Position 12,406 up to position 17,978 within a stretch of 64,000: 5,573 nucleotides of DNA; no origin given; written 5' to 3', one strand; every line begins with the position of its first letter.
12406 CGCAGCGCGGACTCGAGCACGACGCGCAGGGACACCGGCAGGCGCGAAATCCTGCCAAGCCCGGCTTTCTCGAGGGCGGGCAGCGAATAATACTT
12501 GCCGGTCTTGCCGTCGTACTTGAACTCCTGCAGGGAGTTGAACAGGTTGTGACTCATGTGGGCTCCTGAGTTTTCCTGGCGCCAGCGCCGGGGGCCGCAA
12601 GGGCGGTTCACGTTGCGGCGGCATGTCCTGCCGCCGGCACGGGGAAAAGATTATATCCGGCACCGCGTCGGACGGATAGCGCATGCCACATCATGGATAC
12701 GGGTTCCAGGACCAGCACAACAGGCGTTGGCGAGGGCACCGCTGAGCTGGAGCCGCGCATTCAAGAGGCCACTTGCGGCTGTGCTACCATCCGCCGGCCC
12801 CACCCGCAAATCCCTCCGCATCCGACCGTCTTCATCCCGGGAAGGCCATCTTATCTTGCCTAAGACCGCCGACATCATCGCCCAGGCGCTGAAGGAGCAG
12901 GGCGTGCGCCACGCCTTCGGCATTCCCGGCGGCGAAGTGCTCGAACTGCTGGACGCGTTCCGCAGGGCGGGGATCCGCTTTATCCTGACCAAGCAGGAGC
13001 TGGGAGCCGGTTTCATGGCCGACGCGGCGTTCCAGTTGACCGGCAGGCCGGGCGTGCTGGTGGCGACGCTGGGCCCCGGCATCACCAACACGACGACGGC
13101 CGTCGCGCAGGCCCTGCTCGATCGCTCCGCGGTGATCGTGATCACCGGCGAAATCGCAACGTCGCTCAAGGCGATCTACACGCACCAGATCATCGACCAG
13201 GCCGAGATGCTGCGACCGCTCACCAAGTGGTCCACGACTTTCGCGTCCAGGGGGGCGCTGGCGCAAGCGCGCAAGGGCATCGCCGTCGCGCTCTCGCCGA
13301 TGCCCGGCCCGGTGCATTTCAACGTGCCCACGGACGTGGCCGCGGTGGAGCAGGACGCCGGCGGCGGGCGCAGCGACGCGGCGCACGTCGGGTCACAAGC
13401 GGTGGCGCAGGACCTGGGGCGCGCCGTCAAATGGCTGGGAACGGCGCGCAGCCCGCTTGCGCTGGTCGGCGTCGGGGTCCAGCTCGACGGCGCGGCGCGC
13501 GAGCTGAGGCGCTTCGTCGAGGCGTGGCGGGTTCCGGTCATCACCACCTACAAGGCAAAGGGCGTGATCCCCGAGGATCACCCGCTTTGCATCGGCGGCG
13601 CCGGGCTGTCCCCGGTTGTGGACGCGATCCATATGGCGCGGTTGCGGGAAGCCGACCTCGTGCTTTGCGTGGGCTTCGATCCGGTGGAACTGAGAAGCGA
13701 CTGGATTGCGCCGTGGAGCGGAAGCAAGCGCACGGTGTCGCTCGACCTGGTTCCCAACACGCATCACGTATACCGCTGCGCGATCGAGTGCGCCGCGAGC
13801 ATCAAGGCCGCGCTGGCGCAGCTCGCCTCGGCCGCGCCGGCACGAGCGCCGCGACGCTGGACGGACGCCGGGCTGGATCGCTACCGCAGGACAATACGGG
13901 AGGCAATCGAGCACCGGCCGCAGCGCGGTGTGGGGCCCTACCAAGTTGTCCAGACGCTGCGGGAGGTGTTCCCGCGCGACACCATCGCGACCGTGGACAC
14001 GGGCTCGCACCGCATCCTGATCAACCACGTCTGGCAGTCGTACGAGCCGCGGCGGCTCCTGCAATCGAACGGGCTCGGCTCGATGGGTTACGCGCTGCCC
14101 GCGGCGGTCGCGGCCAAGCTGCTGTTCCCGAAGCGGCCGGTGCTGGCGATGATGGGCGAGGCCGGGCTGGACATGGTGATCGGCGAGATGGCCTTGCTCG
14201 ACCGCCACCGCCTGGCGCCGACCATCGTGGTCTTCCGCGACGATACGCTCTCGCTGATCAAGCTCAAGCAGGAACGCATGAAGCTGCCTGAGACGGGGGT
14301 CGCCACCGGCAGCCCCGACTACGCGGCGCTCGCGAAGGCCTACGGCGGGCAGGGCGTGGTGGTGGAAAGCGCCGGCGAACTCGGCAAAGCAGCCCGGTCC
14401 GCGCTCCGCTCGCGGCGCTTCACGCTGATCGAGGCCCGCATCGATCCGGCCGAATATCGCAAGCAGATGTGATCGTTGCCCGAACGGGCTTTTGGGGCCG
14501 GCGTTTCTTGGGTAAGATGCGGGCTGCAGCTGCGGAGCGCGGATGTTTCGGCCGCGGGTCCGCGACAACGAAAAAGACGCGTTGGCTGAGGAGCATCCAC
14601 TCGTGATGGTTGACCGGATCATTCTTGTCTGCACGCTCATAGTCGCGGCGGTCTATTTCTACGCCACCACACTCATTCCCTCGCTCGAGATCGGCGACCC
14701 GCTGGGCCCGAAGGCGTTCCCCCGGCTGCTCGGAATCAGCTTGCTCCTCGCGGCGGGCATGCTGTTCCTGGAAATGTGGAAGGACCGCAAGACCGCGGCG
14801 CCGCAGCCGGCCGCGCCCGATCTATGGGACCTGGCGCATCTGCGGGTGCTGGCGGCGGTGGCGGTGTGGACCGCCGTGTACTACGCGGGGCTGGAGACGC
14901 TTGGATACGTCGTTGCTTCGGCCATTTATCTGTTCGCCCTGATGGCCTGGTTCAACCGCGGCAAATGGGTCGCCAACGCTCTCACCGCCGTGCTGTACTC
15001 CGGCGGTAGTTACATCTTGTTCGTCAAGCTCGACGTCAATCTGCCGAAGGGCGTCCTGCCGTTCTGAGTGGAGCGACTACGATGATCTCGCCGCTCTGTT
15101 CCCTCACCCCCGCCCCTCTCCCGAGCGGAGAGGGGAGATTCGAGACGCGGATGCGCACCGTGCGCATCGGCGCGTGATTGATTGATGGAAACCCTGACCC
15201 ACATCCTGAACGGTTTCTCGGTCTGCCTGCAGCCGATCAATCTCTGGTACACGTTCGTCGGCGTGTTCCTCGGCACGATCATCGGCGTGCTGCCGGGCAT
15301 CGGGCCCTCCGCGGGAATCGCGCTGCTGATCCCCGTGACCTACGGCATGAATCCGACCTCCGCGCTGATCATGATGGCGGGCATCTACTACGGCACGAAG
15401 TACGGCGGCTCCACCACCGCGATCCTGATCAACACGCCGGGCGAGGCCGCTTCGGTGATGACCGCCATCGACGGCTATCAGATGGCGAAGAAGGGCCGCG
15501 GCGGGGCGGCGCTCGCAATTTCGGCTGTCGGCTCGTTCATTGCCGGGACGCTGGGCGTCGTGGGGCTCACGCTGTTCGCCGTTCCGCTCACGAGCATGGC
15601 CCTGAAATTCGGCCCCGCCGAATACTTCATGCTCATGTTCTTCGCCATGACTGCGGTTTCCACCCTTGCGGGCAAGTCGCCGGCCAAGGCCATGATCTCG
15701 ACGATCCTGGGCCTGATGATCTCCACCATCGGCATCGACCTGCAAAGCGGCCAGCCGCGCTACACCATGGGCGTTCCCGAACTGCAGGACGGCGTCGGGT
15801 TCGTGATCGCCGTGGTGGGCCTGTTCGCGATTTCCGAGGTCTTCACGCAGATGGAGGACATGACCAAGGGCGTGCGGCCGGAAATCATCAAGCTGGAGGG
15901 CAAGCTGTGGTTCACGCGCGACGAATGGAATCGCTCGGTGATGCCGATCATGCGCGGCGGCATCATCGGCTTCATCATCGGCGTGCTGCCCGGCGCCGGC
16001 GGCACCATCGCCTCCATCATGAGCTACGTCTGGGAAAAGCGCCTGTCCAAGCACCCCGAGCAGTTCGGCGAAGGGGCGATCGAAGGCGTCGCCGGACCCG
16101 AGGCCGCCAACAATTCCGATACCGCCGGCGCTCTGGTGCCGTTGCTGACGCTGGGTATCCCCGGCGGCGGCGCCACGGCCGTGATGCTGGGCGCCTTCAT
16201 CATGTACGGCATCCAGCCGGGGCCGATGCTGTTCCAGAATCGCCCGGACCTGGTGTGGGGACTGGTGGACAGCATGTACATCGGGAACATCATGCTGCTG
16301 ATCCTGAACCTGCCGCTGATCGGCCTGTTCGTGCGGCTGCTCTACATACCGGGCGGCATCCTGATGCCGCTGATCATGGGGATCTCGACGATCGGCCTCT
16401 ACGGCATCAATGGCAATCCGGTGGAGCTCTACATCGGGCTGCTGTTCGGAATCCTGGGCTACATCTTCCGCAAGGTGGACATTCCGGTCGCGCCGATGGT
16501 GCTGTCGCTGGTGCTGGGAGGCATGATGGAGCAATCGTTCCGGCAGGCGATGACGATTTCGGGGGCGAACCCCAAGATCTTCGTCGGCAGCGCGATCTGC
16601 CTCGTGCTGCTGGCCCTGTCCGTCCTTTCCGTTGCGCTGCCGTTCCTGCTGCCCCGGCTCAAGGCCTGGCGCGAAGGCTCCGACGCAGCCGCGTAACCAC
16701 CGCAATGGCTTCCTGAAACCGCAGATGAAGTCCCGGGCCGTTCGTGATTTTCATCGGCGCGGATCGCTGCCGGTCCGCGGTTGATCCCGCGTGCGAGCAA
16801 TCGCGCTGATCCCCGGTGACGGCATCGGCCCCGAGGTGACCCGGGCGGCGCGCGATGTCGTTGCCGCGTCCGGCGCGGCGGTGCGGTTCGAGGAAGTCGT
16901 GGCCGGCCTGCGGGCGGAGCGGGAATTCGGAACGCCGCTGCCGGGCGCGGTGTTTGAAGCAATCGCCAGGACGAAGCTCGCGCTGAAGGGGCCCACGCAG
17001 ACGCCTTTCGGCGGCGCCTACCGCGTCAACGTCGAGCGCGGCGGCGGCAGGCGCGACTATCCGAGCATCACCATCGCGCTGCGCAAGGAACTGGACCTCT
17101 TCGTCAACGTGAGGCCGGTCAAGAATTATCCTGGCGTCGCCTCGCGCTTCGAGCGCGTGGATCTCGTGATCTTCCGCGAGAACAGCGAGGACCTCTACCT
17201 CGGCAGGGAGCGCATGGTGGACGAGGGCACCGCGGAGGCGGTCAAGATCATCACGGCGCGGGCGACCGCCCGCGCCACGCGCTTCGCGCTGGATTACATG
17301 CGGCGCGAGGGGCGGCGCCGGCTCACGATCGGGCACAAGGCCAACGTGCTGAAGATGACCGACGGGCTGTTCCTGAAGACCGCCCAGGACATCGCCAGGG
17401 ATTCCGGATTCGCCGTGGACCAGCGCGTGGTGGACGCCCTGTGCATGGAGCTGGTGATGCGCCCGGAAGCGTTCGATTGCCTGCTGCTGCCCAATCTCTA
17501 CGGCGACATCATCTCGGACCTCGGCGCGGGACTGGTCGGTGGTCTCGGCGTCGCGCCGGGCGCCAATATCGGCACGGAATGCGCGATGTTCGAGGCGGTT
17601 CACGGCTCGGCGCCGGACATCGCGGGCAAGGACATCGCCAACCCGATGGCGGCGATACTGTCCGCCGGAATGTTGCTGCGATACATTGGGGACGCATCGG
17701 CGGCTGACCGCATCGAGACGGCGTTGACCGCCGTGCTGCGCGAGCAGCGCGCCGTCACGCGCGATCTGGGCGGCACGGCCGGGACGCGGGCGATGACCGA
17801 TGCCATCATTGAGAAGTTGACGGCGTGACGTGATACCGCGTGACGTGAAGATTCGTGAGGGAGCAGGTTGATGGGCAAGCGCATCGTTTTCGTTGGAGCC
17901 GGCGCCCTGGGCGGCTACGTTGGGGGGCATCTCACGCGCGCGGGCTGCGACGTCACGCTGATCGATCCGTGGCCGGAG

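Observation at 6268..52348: Window-wide family of intergenic 7-nt tandem arrays: 18 arrays at 11 loci, mostly locus-specific inverted pairs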

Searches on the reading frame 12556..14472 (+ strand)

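Call 78: search_protein_families(library=pfam, proteins=[window:12556-14472:+], max_evalue=0.00001)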
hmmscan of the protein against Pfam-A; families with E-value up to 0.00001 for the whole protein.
window:12556-14472:+ (638 aa): 3 families
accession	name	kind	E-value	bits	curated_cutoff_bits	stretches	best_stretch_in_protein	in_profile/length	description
PF02776.23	TPP_enzyme_N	-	9.8e-36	122.6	26.8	1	103-218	2-119/119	Thiamine pyrophosphate enzyme, N-terminal TPP binding domain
PF02775.26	TPP_enzyme_C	-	1.9e-30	106.1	21.9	1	481-626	1-150/151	Thiamine pyrophosphate enzyme, C-terminal TPP binding domain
PF00205.28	TPP_enzyme_M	-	5.6e-23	81.6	30.4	1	289-423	3-137/137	Thiamine pyrophosphate enzyme, central domain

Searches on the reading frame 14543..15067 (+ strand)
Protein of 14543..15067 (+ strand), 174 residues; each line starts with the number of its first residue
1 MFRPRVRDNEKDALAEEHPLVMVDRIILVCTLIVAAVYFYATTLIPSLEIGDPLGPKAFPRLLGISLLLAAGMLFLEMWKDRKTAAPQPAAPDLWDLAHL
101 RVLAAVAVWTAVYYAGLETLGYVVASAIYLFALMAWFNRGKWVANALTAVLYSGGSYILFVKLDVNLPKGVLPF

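Call 78: search_protein_families(library=pfam, proteins=[window:14543-15067:+], max_evalue=0.00001)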
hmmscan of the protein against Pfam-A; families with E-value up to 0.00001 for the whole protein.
window:14543-15067:+ (174 aa): 1 family
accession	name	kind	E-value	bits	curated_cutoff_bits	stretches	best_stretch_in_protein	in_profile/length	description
PF07331.16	TctB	-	8.6e-19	68.5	29.1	1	29-168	5-137/137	Tripartite tricarboxylate transporter TctB family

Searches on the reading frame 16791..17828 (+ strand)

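Call 78: search_protein_families(library=pfam, proteins=[window:16791-17828:+], max_evalue=0.00001)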
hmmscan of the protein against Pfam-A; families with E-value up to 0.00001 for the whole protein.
window:16791-17828:+ (345 aa): 1 family
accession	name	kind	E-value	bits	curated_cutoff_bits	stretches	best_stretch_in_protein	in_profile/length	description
PF00180.25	Iso_dh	-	1.3e-88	298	27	1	4-339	2-348/348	Isocitrate/isopropylmalate dehydrogenase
